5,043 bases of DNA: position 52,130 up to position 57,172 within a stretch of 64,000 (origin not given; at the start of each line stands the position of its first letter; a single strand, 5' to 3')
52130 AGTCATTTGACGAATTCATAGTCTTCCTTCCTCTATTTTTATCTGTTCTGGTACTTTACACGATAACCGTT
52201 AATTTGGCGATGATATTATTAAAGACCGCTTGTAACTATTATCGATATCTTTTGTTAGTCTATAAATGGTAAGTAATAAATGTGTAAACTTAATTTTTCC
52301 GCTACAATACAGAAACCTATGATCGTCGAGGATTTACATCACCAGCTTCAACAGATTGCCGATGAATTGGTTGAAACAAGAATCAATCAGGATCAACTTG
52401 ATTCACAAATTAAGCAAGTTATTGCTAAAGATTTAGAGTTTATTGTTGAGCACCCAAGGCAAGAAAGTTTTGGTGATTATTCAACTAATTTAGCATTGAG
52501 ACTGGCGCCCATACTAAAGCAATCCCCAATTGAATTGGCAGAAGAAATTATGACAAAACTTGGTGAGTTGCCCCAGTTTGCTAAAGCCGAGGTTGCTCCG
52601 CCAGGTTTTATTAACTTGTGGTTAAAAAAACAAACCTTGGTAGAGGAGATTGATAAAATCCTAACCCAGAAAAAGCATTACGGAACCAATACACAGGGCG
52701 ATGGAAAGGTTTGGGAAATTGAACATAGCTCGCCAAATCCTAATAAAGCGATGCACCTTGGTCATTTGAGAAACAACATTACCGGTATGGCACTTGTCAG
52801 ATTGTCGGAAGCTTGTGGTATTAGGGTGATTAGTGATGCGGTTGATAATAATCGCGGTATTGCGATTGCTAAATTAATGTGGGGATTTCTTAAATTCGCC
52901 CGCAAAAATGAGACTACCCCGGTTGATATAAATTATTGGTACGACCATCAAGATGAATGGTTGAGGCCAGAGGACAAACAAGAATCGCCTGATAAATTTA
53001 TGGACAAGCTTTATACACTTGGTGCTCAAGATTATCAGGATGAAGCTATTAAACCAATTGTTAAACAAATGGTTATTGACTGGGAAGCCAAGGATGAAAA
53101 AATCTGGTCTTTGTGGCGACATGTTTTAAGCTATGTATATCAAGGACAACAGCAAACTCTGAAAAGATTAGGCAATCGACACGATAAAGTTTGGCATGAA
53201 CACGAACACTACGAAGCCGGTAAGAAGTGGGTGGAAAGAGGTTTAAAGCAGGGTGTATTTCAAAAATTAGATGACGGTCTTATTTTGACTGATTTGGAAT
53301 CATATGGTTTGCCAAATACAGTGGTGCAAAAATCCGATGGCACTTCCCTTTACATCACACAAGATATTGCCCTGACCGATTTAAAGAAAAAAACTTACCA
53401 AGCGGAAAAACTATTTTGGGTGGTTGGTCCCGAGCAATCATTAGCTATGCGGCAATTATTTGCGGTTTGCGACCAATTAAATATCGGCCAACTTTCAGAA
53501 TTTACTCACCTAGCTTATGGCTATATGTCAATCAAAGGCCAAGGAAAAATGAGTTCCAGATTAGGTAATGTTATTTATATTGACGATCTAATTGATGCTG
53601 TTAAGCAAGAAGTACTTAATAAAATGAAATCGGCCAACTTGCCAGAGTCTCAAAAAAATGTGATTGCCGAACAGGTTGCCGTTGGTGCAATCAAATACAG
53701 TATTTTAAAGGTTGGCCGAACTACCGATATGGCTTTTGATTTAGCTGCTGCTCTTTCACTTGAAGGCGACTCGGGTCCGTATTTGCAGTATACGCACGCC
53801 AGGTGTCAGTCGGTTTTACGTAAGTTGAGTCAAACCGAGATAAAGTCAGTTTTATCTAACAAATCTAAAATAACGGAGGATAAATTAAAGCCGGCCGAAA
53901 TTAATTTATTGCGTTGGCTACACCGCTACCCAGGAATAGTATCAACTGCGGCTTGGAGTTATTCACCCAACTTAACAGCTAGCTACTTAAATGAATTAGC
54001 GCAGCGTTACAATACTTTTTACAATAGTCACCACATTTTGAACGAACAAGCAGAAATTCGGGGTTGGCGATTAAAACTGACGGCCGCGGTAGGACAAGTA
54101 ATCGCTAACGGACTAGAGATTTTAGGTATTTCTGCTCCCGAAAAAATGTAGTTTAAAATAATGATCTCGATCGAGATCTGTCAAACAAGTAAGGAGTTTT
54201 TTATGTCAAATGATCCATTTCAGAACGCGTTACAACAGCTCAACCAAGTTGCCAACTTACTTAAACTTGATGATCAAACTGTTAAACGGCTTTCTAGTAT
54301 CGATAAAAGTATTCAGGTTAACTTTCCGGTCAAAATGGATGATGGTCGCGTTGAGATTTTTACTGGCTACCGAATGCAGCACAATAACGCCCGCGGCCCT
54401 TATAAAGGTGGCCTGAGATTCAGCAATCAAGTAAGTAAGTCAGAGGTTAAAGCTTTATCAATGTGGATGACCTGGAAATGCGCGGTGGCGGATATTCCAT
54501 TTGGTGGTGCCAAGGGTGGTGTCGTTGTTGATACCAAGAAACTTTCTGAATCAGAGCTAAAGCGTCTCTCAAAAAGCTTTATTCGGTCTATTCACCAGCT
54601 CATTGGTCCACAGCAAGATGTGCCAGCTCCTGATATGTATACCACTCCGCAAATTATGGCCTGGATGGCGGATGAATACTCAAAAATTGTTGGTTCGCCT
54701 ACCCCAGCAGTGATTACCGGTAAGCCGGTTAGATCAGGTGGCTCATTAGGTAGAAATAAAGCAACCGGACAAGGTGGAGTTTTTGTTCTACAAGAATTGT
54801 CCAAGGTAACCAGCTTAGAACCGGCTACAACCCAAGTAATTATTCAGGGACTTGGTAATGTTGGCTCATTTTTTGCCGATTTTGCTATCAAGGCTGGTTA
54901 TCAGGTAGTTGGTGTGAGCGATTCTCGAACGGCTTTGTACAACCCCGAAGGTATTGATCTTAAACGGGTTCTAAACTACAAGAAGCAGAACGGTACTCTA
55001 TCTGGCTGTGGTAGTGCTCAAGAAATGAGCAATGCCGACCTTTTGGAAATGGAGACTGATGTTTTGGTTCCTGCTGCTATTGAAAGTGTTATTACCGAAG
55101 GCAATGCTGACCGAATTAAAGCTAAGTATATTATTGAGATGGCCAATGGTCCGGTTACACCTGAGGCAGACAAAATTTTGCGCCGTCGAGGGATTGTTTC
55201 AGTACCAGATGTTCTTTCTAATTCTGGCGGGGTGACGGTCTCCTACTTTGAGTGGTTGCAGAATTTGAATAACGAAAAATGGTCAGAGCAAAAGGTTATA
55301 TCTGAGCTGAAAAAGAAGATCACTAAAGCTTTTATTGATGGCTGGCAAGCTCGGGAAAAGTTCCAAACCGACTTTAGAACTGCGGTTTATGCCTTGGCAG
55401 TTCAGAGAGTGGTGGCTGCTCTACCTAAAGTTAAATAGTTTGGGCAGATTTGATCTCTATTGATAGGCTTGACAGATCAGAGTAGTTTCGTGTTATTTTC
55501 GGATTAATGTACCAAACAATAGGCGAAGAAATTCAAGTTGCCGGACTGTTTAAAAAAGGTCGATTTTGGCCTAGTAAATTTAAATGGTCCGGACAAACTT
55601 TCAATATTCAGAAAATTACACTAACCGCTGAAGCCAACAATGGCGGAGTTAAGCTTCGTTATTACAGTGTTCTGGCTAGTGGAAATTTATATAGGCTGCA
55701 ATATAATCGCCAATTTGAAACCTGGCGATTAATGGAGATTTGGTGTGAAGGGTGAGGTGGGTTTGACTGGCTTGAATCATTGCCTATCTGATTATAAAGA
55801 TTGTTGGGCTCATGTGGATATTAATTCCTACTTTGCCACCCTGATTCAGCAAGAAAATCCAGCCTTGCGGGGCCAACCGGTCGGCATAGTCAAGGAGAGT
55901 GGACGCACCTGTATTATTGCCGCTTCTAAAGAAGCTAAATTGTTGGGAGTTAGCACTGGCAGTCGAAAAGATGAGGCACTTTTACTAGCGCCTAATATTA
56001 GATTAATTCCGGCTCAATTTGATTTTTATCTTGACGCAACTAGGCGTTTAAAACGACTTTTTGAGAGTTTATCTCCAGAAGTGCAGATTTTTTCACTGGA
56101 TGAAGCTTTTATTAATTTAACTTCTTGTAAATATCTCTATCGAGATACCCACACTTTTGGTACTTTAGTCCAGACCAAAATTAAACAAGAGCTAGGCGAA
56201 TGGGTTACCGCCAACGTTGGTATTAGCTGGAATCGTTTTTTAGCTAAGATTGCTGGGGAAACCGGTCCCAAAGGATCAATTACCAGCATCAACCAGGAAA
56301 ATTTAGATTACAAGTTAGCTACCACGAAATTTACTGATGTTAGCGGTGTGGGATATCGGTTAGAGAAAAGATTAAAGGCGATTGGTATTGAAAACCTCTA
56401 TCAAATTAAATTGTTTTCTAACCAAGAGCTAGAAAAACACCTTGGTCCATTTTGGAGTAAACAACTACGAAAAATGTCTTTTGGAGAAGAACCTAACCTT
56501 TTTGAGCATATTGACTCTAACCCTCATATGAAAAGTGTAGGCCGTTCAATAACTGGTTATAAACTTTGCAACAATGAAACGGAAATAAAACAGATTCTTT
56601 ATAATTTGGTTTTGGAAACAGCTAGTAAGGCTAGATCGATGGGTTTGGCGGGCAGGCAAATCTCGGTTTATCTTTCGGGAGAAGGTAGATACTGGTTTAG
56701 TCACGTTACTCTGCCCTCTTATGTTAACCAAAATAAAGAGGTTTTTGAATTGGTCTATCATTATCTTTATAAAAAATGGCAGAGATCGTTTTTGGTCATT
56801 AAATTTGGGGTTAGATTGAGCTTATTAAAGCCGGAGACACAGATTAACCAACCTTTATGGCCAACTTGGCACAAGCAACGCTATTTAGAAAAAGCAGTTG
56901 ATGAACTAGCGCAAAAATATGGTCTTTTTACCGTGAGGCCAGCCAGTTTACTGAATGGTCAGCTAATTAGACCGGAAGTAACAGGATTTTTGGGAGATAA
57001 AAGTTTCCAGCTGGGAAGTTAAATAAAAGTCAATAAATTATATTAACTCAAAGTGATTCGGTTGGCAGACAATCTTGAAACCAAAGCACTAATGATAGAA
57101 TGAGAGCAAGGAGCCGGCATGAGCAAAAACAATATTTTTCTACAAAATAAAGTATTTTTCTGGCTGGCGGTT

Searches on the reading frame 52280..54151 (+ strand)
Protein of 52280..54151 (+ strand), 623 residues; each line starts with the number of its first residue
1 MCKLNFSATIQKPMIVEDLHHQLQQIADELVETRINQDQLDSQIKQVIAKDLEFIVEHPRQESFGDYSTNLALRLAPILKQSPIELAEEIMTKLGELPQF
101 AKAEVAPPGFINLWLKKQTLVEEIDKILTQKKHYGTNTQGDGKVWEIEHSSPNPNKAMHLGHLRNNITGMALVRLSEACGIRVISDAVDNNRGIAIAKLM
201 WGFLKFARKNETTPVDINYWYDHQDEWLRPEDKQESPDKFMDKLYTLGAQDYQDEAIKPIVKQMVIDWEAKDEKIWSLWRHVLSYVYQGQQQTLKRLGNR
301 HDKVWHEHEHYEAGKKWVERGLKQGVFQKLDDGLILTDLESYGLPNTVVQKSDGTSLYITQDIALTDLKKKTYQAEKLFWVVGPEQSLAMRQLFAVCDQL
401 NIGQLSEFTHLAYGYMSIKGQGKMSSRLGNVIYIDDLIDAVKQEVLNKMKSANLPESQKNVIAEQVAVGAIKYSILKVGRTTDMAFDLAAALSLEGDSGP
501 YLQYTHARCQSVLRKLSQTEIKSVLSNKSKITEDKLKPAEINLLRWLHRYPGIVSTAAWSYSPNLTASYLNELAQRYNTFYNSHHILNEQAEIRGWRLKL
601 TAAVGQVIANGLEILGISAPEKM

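Call 68: list_cluster_members(proteins=[window:52280-54151:+, window:54161-55438:+, P0003, window:60240-63299:-, window:55745-57022:+, L001:5889-6749:+])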
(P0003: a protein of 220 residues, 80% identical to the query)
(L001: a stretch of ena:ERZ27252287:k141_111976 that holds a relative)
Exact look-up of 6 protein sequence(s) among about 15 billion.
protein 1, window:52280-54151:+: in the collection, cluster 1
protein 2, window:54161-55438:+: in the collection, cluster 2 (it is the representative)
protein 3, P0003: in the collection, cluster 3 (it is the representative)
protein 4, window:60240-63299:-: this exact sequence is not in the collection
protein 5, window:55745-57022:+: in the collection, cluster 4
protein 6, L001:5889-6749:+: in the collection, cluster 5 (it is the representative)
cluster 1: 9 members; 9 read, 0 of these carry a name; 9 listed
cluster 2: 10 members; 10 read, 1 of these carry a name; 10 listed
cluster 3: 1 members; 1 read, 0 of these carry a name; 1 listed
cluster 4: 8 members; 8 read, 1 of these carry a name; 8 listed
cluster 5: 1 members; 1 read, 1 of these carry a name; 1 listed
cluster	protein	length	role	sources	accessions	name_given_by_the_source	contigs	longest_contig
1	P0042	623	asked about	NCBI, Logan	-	-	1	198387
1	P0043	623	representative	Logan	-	-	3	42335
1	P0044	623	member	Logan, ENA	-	-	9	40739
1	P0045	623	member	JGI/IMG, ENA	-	-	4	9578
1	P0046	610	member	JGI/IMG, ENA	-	-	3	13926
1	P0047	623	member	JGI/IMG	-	-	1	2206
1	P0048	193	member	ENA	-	-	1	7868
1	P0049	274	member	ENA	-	-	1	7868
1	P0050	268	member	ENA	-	-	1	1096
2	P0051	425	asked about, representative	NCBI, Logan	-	-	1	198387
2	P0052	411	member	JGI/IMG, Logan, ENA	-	glutamate dehydrogenase (NAD(P)+)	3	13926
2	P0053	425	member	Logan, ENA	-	-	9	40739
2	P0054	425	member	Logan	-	-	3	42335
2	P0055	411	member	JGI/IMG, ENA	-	-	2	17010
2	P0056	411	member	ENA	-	-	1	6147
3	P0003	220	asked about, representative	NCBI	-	-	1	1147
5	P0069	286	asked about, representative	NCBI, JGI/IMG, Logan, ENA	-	hypothetical protein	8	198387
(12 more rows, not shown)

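Call 69: find_encoding_contigs(protein=P0069, flank=10000, max_places=8)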
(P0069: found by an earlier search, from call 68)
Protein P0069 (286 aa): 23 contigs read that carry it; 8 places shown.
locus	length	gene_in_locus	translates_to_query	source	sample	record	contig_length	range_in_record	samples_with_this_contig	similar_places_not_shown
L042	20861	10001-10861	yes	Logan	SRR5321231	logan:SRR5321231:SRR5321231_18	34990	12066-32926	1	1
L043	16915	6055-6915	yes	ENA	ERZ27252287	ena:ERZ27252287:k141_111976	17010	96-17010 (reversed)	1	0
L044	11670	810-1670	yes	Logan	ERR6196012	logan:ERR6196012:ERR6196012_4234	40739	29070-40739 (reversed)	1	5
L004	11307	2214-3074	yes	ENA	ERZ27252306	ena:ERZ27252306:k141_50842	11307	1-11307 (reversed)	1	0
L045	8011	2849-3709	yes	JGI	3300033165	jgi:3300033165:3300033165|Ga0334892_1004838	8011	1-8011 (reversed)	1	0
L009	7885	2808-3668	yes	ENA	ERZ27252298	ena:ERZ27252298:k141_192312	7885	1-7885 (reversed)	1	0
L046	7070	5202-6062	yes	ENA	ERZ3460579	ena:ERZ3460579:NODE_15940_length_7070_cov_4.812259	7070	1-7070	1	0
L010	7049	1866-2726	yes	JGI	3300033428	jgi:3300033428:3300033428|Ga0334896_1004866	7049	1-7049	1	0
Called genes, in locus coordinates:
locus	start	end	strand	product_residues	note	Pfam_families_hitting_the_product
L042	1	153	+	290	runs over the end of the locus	-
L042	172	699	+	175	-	PF00293:NUDIX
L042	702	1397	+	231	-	PF01177:Asp_Glu_race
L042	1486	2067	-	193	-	-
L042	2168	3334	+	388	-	-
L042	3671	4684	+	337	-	PF14402:7TM_transglut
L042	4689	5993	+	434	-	PF14397:ATPgrasp_ST, PF08443:RimK (faint)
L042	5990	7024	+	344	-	PF08014:MATCAP (weak)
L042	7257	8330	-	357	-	-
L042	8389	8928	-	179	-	-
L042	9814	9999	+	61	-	PF12728:HTH_17, PF00376:MerR, PF13411:MerR_1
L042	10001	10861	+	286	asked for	PF02498:Bro-N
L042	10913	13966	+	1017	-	PF02384:N6_Mtase, PF20473:MmeI_Mtase (faint), PF07669:Eco57I (weak), PF18135:Type_ISP_C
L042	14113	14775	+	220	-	-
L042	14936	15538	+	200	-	-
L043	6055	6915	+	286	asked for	PF02498:Bro-N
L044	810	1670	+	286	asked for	PF02498:Bro-N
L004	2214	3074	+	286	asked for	PF02498:Bro-N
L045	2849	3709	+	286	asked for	PF02498:Bro-N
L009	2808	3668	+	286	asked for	PF02498:Bro-N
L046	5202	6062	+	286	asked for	PF02498:Bro-N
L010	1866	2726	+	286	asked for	PF02498:Bro-N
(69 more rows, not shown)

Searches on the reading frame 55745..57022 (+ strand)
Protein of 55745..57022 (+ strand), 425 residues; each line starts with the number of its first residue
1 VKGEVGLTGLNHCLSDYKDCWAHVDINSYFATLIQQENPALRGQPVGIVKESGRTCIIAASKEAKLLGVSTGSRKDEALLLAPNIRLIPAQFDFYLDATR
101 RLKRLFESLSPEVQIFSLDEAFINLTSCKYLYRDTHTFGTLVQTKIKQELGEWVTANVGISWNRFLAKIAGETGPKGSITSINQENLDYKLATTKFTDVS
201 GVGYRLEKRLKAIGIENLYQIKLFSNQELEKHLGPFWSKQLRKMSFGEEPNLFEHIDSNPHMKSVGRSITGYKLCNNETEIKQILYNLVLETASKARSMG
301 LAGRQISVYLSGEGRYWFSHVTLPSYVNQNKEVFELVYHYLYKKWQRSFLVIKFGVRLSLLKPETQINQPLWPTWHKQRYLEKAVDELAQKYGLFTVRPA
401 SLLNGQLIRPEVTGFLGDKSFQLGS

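Call 24: find_related_loci(query=window:55745-57022:+, collection=genome_contigs, flank=10000)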
Query window:55745-57022:+ (425 aa) in genome_contigs; peptide patterns used: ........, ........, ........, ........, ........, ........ (x = any residue, [..] = any of these).
19 stretches matched a pattern; 1 encode a relative of the query (tblastn E <= 1e-3); 1 distinct loci.
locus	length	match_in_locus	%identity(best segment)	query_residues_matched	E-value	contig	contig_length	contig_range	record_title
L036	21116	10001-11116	24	23-393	2e-24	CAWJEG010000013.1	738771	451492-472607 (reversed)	MAG: uncultured Chloroflexia bacterium isolate MFD04716.bin.3.275 genome assembly, contig: contig_6295, whole genome sho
